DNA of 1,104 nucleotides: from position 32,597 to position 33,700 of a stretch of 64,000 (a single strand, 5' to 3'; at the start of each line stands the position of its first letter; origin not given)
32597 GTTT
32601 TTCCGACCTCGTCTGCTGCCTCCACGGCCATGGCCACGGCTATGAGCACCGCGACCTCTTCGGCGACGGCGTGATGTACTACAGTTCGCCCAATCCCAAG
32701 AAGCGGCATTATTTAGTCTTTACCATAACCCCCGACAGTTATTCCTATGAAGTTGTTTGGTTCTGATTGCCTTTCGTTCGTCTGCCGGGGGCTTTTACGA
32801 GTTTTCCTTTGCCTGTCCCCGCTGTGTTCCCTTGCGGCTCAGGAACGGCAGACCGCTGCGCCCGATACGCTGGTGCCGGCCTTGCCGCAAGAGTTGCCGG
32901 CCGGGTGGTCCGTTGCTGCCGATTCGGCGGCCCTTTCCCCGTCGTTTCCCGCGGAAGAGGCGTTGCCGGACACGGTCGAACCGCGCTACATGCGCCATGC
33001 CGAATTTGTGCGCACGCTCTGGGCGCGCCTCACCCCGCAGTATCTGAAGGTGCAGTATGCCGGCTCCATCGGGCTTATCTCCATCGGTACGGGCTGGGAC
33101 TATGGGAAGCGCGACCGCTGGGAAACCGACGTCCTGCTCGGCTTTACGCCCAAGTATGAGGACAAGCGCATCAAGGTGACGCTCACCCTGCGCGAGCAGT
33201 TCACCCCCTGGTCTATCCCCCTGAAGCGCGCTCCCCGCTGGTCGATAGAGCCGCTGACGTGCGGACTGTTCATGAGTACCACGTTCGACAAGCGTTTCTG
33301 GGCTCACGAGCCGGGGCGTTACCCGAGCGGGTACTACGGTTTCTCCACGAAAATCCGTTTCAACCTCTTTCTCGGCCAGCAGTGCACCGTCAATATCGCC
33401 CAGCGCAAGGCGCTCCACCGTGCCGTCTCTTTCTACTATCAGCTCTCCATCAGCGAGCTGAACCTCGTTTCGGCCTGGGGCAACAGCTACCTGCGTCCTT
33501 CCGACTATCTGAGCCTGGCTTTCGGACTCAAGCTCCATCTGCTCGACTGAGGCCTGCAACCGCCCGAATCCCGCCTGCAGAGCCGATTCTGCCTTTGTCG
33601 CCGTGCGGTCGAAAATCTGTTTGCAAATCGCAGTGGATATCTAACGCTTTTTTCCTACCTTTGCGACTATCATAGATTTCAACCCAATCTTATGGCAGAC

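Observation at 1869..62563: Dispersed palindromic intergenic repeat family phased at ~21-23 bp (REP/BIME-like, regulator array, or promoter-derived?)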

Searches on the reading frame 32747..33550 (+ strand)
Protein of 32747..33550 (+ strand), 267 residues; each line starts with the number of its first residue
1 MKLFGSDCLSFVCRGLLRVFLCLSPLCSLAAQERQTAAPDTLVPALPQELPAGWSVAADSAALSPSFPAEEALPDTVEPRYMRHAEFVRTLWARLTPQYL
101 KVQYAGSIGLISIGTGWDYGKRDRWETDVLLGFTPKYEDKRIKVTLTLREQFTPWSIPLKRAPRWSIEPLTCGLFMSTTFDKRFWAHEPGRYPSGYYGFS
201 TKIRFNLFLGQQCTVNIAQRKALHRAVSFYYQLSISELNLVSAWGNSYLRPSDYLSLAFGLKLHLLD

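Call 12: search_protein_families(library=pfam, proteins=[window:32747-33550:+])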
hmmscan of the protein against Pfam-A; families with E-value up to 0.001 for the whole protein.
window:32747-33550:+ (267 aa): 0 families

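Call 45: search_protein_families(library=pfam, max_evalue=0.1, proteins=[window:32747-33550:+])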
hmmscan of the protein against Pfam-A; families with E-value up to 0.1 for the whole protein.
window:32747-33550:+ (267 aa): 1 family
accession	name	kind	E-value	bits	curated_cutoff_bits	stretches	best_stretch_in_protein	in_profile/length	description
PF06016.17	Reovirus_L2_8th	-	0.037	14.6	27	1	47-69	32-54/66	Reovirus core-spike protein lambda-2 (L2), C-terminal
